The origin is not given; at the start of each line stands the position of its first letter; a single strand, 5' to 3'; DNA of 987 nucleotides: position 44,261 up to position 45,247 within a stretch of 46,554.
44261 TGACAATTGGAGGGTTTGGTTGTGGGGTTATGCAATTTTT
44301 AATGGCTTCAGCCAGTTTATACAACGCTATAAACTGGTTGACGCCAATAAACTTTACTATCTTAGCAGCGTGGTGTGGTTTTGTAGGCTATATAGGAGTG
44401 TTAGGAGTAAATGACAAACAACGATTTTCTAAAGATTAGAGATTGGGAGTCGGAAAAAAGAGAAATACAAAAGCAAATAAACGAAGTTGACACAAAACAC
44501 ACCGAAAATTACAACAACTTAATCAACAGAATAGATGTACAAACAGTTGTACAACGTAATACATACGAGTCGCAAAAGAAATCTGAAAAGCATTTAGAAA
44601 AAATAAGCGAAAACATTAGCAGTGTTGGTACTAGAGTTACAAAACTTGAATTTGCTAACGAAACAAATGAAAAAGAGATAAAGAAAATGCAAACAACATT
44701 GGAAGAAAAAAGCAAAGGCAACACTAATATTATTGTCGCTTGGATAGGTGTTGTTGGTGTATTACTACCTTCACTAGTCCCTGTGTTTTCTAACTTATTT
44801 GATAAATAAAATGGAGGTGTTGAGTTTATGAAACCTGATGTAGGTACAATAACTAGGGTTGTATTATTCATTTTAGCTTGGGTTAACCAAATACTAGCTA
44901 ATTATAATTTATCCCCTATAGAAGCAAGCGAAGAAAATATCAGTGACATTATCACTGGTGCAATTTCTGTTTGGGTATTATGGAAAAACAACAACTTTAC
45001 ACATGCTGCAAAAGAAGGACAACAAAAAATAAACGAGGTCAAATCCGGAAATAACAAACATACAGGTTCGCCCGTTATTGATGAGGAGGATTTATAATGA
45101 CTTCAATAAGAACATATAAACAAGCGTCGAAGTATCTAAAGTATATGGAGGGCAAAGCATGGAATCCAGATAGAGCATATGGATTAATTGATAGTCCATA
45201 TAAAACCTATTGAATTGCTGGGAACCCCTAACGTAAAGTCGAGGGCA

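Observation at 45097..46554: Endolysin gene split by a group I intron, with splice sites defined by a contiguous P1/P10 internal guide sequence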

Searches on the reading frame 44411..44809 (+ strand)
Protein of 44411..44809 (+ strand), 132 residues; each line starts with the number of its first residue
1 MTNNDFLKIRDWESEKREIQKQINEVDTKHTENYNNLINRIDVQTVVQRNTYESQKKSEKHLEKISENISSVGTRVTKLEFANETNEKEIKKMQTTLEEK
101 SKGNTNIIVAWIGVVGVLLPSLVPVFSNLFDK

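Call 10: search_protein_families(library=pfam, proteins=[window:44411-44809:+], max_evalue=0.01)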
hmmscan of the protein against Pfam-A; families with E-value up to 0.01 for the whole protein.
window:44411-44809:+ (132 aa): 2 families
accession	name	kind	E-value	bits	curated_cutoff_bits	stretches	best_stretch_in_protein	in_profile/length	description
PF10566.15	Glyco_hydro_97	-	0.0025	17.7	32.5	1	12-102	57-150/275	Glycoside hydrolase 97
PF06160.17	EzrA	-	0.0059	15.4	39.6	1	11-99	341-425/557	Septation ring formation regulator, EzrA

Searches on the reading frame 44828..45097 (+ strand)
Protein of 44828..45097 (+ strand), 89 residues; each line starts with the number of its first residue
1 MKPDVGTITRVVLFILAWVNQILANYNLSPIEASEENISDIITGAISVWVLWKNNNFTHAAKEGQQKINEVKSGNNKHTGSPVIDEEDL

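Call 10: search_protein_families(library=pfam, proteins=[window:44828-45097:+], max_evalue=0.01)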
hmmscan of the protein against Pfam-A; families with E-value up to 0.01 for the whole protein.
window:44828-45097:+ (89 aa): 1 family
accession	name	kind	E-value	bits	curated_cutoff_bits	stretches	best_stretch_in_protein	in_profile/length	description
PF04688.18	Holin_SPP1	-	4.8e-14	52.7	27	1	4-66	3-69/74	SPP1 phage holin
